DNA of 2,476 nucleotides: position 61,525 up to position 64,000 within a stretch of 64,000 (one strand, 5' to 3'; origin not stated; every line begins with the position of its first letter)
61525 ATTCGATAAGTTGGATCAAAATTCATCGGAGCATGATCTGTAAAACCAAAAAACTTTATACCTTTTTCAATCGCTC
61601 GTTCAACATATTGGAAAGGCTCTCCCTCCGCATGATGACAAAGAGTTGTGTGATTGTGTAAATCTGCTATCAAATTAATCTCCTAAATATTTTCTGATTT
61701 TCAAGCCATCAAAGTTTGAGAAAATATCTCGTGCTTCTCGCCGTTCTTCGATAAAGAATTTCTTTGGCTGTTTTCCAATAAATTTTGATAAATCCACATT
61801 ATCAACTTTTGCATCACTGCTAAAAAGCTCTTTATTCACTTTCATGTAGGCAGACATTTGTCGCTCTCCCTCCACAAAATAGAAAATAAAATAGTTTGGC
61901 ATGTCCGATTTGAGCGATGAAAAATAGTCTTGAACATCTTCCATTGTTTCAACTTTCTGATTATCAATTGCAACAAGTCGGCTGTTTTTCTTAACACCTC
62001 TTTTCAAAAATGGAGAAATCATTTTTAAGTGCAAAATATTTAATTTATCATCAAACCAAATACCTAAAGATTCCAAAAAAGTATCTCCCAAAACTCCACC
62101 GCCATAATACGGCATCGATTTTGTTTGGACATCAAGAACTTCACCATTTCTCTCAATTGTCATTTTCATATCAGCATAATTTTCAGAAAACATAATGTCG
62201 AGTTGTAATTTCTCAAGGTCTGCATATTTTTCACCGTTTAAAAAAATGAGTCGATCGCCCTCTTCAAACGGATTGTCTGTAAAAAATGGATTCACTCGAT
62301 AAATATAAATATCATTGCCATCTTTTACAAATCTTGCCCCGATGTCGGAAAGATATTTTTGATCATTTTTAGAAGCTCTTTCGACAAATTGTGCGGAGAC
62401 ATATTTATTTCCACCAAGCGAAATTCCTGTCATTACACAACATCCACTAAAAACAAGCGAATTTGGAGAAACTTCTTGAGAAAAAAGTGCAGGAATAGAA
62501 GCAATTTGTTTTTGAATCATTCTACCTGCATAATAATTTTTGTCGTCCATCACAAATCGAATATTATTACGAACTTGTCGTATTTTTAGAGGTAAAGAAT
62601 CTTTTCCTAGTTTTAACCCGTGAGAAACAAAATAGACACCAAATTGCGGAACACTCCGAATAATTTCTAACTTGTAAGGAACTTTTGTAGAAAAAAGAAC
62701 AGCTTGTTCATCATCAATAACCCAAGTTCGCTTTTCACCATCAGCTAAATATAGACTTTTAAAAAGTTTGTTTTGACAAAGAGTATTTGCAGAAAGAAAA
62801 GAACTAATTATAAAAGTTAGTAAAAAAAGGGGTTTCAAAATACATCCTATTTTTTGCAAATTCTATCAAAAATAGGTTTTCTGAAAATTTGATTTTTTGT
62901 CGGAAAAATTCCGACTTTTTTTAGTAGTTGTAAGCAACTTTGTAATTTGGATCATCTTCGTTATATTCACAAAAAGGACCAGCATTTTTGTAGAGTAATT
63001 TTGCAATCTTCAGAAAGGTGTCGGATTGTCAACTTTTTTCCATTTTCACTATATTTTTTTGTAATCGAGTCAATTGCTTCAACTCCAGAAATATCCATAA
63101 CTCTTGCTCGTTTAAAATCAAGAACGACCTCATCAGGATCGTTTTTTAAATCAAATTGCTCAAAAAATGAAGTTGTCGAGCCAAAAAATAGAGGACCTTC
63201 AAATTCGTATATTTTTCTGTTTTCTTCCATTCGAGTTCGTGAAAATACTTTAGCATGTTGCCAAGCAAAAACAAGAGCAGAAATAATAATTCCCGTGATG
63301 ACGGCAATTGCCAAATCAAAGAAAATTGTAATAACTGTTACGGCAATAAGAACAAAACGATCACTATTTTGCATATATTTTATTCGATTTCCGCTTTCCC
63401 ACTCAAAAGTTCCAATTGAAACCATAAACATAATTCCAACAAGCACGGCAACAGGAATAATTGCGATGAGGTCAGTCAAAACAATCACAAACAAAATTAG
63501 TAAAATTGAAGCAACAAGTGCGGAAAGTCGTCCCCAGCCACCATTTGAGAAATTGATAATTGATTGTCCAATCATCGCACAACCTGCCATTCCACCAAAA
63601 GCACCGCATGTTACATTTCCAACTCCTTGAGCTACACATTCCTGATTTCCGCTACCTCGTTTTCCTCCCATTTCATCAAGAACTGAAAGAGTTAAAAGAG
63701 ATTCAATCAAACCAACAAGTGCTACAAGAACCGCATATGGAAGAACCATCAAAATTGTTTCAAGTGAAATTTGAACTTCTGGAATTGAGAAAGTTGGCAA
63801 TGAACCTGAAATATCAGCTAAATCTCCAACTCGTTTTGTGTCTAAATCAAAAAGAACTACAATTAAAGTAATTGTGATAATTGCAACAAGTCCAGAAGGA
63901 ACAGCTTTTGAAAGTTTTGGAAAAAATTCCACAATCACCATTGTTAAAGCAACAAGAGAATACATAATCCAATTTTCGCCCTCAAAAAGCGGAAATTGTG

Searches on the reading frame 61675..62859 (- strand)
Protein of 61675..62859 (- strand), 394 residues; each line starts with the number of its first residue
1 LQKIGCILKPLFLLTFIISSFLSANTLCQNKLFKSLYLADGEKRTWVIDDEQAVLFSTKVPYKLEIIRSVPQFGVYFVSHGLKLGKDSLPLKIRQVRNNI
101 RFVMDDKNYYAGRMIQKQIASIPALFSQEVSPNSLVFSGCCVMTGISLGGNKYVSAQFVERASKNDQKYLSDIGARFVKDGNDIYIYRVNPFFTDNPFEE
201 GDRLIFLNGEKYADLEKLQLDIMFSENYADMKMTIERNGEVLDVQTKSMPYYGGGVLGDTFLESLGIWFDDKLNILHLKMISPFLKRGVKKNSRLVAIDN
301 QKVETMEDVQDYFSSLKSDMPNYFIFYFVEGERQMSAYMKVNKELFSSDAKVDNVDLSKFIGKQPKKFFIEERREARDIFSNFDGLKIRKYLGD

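Call 40: search_protein_families(library=pfam, proteins=[window:61675-62859:-], max_evalue=0.01)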
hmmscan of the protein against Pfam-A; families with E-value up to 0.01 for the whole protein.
window:61675-62859:- (394 aa): 4 families
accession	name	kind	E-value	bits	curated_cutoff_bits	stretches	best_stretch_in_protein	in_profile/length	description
PF24314.1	DUF7488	-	2.5e-30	105.9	27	1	25-165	5-145/146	Domain of unknown function (DUF7488)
PF13180.12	PDZ_2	-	9.5e-13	48.7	27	1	172-247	2-79/80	PDZ domain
PF17820.7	PDZ_6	-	0.00053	20.1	27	1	286-314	13-41/54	PDZ domain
PF00595.29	PDZ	-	0.0012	19.6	23.2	0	184-235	27-80/81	PDZ domain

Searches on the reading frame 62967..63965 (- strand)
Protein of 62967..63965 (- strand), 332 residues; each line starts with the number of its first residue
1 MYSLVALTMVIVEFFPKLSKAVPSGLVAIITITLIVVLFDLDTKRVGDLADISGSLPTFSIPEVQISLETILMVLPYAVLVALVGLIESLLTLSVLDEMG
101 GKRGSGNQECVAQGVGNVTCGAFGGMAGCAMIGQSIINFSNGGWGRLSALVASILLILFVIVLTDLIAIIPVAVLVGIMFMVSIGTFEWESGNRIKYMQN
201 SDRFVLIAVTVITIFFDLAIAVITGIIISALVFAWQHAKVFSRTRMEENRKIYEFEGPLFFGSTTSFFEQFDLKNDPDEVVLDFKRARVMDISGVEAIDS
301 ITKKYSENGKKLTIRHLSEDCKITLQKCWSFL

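Call 40: search_protein_families(library=pfam, proteins=[window:62967-63965:-], max_evalue=0.01)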
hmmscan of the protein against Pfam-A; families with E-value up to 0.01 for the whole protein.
window:62967-63965:- (332 aa): 2 families
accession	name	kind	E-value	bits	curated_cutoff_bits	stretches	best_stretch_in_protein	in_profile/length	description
PF00916.26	Sulfate_transp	-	1.5e-30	106.7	23.2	1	14-208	185-379/380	Sulfate permease family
PF01740.26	STAS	-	1.4e-09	38.1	22.6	1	250-328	10-91/106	STAS domain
